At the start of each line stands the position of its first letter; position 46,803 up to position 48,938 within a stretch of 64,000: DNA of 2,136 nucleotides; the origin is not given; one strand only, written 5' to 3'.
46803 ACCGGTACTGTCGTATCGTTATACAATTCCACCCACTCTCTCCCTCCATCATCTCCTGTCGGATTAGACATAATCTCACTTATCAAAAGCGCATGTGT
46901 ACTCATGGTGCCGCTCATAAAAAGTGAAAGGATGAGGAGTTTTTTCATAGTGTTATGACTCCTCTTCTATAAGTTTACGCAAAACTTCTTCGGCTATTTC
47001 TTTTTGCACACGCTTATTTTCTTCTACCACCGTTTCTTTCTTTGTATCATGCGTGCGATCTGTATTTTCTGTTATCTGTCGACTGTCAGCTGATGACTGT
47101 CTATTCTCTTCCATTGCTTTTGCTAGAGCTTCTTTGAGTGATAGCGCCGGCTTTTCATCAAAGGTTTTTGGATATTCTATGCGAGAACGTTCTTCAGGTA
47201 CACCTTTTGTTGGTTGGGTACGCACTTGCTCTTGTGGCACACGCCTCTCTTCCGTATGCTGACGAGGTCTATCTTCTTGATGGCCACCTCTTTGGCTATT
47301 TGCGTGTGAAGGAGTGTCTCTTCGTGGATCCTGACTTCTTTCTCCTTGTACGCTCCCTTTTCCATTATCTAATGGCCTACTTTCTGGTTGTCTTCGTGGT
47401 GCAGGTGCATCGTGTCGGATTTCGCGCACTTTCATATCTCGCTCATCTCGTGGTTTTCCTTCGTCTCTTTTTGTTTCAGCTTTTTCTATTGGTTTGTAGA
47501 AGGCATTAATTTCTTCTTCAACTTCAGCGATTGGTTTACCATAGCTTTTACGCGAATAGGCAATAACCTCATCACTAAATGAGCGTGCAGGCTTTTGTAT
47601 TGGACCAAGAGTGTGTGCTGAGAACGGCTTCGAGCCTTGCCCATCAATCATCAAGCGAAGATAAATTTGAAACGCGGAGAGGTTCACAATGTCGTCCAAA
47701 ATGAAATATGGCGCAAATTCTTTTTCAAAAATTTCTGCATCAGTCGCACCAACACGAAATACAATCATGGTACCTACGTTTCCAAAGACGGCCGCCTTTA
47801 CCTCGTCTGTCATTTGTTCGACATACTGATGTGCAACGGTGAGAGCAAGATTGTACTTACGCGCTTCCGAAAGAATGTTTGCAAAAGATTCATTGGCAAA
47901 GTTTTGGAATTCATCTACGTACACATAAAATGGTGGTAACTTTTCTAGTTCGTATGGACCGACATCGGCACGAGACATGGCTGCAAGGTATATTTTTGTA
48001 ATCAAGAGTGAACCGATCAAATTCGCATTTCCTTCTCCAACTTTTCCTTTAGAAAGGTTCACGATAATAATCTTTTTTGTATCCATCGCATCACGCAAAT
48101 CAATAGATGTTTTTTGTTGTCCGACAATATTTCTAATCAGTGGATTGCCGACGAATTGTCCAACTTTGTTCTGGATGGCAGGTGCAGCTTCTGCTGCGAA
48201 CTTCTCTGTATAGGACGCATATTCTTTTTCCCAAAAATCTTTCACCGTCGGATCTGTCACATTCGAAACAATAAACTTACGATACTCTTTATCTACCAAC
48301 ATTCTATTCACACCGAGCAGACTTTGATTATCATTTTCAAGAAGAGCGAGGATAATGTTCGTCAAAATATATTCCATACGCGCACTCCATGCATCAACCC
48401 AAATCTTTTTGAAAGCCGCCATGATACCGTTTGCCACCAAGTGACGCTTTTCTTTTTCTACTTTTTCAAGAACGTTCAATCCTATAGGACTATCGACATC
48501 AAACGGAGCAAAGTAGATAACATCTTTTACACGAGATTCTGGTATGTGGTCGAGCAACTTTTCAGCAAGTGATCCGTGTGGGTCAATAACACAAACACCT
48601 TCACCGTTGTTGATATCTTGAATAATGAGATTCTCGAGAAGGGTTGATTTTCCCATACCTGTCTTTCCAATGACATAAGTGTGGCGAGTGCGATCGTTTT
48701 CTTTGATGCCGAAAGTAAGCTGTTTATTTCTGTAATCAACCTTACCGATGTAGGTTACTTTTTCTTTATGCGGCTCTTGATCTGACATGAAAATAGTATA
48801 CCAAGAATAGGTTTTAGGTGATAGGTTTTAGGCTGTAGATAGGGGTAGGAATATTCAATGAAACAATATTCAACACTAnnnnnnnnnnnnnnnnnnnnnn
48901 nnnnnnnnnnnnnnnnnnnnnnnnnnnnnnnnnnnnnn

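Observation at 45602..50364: Operon linking a VirD4/TraG-like coupling ATPase with a secreted lamin-tail-domain protein and a GH-like exo-enzyme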

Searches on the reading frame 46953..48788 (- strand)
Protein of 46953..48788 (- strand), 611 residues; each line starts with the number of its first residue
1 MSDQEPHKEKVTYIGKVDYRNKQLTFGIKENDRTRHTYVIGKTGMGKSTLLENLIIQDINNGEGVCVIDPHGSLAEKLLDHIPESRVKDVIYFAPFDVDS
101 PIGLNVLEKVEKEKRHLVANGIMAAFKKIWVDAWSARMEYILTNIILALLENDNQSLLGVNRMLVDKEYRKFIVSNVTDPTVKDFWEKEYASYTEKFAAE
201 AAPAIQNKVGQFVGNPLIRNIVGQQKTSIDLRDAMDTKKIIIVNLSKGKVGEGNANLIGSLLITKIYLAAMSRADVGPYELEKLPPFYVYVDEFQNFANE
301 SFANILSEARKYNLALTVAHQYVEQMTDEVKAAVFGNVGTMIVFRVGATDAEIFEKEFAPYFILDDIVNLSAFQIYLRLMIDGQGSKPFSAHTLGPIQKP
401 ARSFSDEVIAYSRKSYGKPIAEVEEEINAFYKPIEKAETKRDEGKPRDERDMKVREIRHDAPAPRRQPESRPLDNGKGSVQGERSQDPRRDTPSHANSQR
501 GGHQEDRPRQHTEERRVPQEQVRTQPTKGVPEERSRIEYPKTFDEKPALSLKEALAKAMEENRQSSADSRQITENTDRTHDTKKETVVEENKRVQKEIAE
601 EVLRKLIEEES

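Call 3: search_protein_families(library=pfam, proteins=[window:46953-48788:-], max_evalue=0.1)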
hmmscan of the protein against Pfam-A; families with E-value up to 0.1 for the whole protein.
window:46953-48788:- (611 aa): 15 families
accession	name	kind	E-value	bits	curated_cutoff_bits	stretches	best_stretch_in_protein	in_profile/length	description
PF10412.15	TrwB_AAD_bind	-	1.1e-11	44.8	20.5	1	28-347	9-311/387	Type IV secretion-system coupling protein DNA-binding domain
PF01935.23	DUF87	-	4.7e-08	33.8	23.2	1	14-264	3-218/220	Helicase HerA, central domain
PF12696.13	TraG-D_C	-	3.3e-05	24.2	22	1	286-348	1-68/126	TraM recognition site of TraD and TraG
PF13401.12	AAA_22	-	0.00074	20.3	27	1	34-78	5-50/130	AAA domain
PF25199.1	nSTAND_NTPase5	-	0.00096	19.4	34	1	29-116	36-125/145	Novel STAND NTPase 5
PF19044.6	P-loop_TraG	-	0.0032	16.6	25.8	1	17-140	15-130/413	TraG P-loop domain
PF20720.3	nSTAND3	-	0.0045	17.1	27.2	1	34-93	17-71/155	Novel STAND NTPase 3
PF01580.24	FtsK_SpoIIIE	-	0.0074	16.2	24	1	20-56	27-61/221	FtsK/SpoIIIE family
PF03193.22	RsgA_GTPase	-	0.0096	16.2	30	1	22-57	94-129/174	RsgA GTPase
PF00270.35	DEAD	-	0.011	15.9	26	1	34-82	14-65/167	DEAD/DEAH box helicase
PF00005.33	ABC_tran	-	0.013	16.5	25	1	35-69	12-45/137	ABC transporter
PF12846.13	AAA_10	-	0.018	14.6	27.5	1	32-97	19-81/362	AAA-like domain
PF03308.22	MeaB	-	0.018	14.5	23.1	1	33-70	32-71/273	Methylmalonyl Co-A mutase-associated GTPase MeaB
PF13191.12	AAA_16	-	0.047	14.6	32.6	0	32-55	22-45/167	AAA ATPase domain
PF13555.12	AAA_29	-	0.052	13.7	27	1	35-52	23-40/61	P-loop containing region of AAA domain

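Call 4: search_protein_families(library=ncbifam, proteins=[window:46953-48788:-], max_evalue=0.1)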
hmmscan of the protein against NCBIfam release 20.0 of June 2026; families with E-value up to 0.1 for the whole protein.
window:46953-48788:- (611 aa): 23 families
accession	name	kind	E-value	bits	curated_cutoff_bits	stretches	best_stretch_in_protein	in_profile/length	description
NF045973.1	conju_CD1115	equivalog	1.7e-13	50.3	250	1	30-356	20-370/442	VirD4-like conjugal transfer protein, CD1115 family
TIGR03743.1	SXT_TraD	subfamily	2.9e-13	49.1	366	2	17-73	160-214/636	conjugative transfer system coupling protein TraD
TIGR03754.1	conj_TOL_TraD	equivalog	2.2e-11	43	647.55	1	27-73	173-219/643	type IV conjugative transfer system coupling protein TraD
NF053655.1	CedD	equivalog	8.3e-10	37.9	600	1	14-81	201-268/527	DNA-translocating ATPase CedD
NF041447.1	TrbC_conju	equivalog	1.4e-06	27.1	800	1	11-70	106-165/685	F-type conjugative transfer protein TrbC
TIGR00929.1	VirB4_CagE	subfamily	2.2e-06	26.2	643.1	1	35-57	438-460/792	VirB4 family type IV secretion/conjugal transfer ATPase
NF045975.1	VirB4_plasma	equivalog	2.3e-06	25.6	590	1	9-71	488-552/894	Mbov_0397 family ICE element conjugal transfer ATPase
NF045971.1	conju_CD1110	equivalog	1.8e-05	23.2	325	1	288-356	629-703/752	VirB4-like conjugal transfer ATPase, CD1110 family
NF033849.1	ser_rich_anae_1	subfamily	0.0015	15.9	650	0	299-347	1047-1091/1163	serine-rich protein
TIGR03597.1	GTPase_YqeH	equivalog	0.0023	17.1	297.4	1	21-58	142-179/361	ribosome biogenesis GTPase YqeH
TIGR02759.1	TraD_Ftype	equivalog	0.003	16.4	521.35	0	28-80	170-222/566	type IV conjugative transfer system coupling protein TraD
NF045998.1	cleave_ABC_plasm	equivalog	0.0033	15.7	500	1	17-69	476-527/673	Mbov_0121 family peptidase domain-containing ABC transporter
TIGR02746.1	TraC-F-type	equivalog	0.0043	15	567.05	1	18-70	413-466/800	type IV secretion system protein TraC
NF000355.4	ribo_prot_ABC_F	equivalog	0.0046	15.9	380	1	17-70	325-374/499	ribosomal protection-like ABC-F family protein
TIGR03924.1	T7SS_EccC_a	equivalog_domain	0.019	13.7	509.15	0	26-56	439-472/673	type VII secretion protein EccCa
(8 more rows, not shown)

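Call 8: find_homologous_proteins(query=window:46953-48788:-, max_evalue=0.00001)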
Query window:46953-48788:- (611 aa): 8000 proteins with E <= 0.00001 among 8000 candidates; the best 120 are listed.
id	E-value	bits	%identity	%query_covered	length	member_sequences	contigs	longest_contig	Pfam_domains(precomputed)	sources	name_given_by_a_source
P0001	0.0e+0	1362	100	100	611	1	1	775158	PF10412.16,PF01935.24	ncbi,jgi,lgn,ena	ncbi:MAG: type IV secretion system DNA-binding domain-containing protein [Candidatus Paceibacterota 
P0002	0.0e+0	1010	78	100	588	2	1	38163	PF10412.16,PF01935.24,PF02534.21,PF12696.14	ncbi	-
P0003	2.3e-288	976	75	100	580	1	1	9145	PF10412.16,PF01935.24,PF12696.14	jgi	jgi:energy-coupling factor transporter ATP-binding protein EcfA2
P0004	1.8e-287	973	78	93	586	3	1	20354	PF10412.16,PF01935.24,PF02534.21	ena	-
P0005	2.6e-282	956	74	100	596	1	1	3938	PF10412.16,PF01935.24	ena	-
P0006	8.0e-281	951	76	100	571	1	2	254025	PF10412.16,PF01935.24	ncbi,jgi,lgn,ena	ncbi:MAG: type IV secretion system DNA-binding domain-containing protein [Candidatus Paceibacterota 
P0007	1.3e-280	950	72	100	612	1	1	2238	PF10412.16,PF01935.24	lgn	-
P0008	7.5e-279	944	73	100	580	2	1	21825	PF10412.16,PF01935.24,PF12696.14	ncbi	-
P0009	3.6e-275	932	73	100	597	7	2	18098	PF10412.16,PF01935.24,PF02534.21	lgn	-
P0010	2.8e-274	929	75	99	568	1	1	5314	PF10412.16,PF01935.24,PF02534.21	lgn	-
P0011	5.4e-274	928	72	100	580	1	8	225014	PF10412.16,PF01935.24,PF02534.21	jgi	jgi:hypothetical protein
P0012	3.9e-273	926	74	99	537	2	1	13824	PF10412.16,PF01935.24,PF02534.21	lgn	-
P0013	1.7e-272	923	71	100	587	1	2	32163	PF10412.16,PF01935.24,PF02534.21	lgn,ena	-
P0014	6.1e-272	922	72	100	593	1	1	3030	PF10412.16,PF01935.24,PF12696.14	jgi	jgi:hypothetical protein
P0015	1.6e-270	917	73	99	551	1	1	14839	PF10412.16,PF01935.24,PF12696.14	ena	-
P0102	7.9e-240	816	63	100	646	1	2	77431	PF10412.16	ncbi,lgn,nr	ncbi:type IV secretion system DNA-binding domain-containing protein [Candidatus Gracilibacteria bact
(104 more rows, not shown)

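Call 9: search_solved_structures(query=window:46953-48788:-, max_evalue=1, show_alignments=2)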
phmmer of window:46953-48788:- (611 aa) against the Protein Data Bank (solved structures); distinct sequences matched with E-value up to 1: 3.
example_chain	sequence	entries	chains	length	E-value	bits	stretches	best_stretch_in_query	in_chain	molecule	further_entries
1gl6_A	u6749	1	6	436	0.0086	18.1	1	31-78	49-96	ATPASE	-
1e9r_A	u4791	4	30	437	0.0086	18.1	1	31-78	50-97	CONJUGAL TRANSFER PROTEIN TRWB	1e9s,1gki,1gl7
12zn_B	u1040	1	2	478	0.085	14.9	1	6-73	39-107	Septin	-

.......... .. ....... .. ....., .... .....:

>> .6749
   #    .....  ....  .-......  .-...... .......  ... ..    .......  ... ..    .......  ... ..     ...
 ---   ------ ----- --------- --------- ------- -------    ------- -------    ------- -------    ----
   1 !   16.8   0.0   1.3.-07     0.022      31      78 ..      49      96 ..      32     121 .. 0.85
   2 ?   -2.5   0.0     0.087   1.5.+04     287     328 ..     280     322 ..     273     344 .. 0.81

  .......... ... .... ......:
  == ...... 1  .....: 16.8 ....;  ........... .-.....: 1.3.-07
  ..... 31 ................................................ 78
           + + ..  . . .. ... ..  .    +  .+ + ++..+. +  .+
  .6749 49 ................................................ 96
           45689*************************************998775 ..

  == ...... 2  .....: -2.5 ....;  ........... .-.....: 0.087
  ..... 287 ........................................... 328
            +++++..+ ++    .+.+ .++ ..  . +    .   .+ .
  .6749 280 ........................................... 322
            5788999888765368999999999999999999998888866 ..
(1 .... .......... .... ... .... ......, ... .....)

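Call 10: find_encoding_contigs(protein=P0001, flank=10000, max_places=2)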
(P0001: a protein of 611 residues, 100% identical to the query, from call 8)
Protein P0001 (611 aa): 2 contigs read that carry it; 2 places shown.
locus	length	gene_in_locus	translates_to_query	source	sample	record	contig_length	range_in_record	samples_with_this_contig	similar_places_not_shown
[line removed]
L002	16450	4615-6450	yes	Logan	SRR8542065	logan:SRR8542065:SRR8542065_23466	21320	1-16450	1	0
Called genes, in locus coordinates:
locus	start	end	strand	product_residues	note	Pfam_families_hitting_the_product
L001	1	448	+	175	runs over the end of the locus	PF00293:NUDIX (weak)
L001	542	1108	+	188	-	PF02600:DsbB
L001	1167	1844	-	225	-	PF02224:Cytidylate_kin, PF13207:AAA_17 (faint)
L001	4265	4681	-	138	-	-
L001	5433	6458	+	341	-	PF01565:FAD_binding_4, PF02873:MurB_C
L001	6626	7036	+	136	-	-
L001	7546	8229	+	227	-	PF00590:TP_methylase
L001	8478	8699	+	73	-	-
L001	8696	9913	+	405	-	PF13200:DUF4015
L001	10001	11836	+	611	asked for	PF01935:DUF87, PF10412:TrwB_AAD_bind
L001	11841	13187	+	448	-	PF00932:LTD, PF00801:PKD (weak)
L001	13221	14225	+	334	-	PF05401:NodS (weak), PF07942:CARME (faint), PF13489:Methyltransf_23, PF13847:Methyltransf_31, PF08241:Methyltransf_11, PF08242:Methyltransf_12, PF13649:Methyltransf_25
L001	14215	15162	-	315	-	PF00535:Glycos_transf_2, PF13641:Glyco_tranf_2_3 (weak)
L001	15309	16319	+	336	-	PF13489:Methyltransf_23, PF02353:CMAS (weak), PF13847:Methyltransf_31, PF08241:Methyltransf_11, PF08242:Methyltransf_12, PF13649:Methyltransf_25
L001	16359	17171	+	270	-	PF00535:Glycos_transf_2, PF10111:Glyco_tranf_2_2 (weak), PF13641:Glyco_tranf_2_3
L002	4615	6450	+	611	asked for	PF01935:DUF87, PF10412:TrwB_AAD_bind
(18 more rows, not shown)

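Call 11: find_encoding_contigs(protein=P0006, flank=8000, max_places=2)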
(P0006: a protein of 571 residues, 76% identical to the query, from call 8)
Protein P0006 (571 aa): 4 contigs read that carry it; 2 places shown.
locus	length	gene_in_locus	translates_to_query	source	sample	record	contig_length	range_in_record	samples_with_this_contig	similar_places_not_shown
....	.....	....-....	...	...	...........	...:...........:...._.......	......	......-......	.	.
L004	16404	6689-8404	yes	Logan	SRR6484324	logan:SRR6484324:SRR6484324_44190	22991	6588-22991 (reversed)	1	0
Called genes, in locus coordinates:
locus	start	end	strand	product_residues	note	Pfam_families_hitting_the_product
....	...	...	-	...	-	-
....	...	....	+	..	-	-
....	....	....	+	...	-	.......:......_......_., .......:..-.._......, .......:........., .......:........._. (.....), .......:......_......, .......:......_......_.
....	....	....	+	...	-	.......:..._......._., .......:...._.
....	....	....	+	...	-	-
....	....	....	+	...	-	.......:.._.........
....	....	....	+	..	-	-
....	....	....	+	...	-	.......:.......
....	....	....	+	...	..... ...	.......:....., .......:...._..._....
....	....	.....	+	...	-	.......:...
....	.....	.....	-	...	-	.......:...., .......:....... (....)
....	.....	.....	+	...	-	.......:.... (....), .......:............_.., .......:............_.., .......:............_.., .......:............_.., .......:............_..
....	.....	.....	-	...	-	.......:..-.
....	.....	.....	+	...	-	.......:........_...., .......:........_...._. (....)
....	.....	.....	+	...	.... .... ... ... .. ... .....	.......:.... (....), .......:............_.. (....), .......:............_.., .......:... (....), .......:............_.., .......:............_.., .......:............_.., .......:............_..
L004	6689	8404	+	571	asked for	PF01935:DUF87, PF10412:TrwB_AAD_bind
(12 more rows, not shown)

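Call 12: find_encoding_contigs(protein=P0102, flank=8000, max_places=2)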
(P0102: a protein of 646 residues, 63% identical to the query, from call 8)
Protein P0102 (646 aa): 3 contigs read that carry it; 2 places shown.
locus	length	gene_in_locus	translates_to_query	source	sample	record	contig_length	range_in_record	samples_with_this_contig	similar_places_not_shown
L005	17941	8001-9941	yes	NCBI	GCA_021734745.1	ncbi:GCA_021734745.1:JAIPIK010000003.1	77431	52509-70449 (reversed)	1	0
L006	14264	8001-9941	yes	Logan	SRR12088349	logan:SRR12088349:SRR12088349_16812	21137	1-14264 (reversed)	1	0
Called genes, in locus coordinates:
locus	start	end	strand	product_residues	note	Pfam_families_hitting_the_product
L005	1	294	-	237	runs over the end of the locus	PF03437:BtpA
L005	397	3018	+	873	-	PF00690:Cation_ATPase_N, PF00122:E1-E2_ATPase, PF00702:Hydrolase, PF13246:Cation_ATPase (weak), PF08282:Hydrolase_3 (faint), PF00689:Cation_ATPase_C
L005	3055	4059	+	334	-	PF01565:FAD_binding_4, PF02873:MurB_C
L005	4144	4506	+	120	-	-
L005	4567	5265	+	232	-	PF00590:TP_methylase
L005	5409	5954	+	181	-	-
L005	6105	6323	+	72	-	-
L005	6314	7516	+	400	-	PF13200:DUF4015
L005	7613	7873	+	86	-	-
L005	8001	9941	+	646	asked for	PF10412:TrwB_AAD_bind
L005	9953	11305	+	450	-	PF00932:LTD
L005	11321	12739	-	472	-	PF00483:NTP_transferase, PF12804:NTP_transf_3 (faint), PF22640:ManC_GMP_beta-helix (weak), PF01050:MannoseP_isomer, PF07883:Cupin_2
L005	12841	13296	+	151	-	PF00293:NUDIX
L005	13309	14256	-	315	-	PF01370:Epimerase, PF04321:RmlD_sub_bind (weak), PF16363:GDP_Man_Dehyd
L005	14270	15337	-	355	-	PF01370:Epimerase, PF04321:RmlD_sub_bind, PF16363:GDP_Man_Dehyd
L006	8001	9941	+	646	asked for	PF10412:TrwB_AAD_bind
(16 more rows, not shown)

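Call 27: search_protein_representatives(protein=window:46953-48788:-)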
Query: 611 residues. Proteins with E-value up to 0.001 (for the whole library): 22566; up to 1e-10: 15279; up to 1e-30: 6209. The best 150 are listed.
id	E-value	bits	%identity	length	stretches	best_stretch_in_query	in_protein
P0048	6.0e-248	840.8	70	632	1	1-611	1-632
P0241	1.1e-190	651.8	67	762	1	8-436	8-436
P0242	1.7e-185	634.6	65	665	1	9-438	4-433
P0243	2.0e-185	634.3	54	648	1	8-565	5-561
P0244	2.8e-185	633.9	63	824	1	8-466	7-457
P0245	4.3e-184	629.9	64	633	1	8-436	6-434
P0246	2.5e-181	620.8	56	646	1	9-536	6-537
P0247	2.4e-179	614.3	56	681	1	8-521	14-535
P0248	9.3e-178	609.0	64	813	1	2-431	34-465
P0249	6.7e-177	606.2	60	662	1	8-457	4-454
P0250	1.5e-175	601.8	51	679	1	7-601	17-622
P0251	3.1e-175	600.7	51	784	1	6-597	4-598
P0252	1.1e-172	592.3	54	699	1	8-531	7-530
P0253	1.4e-172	592.0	57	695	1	8-489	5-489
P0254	1.8e-169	581.7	55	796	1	11-499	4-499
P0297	2.2e-143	495.6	49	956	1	7-494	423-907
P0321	1.0e-134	467.0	52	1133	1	11-436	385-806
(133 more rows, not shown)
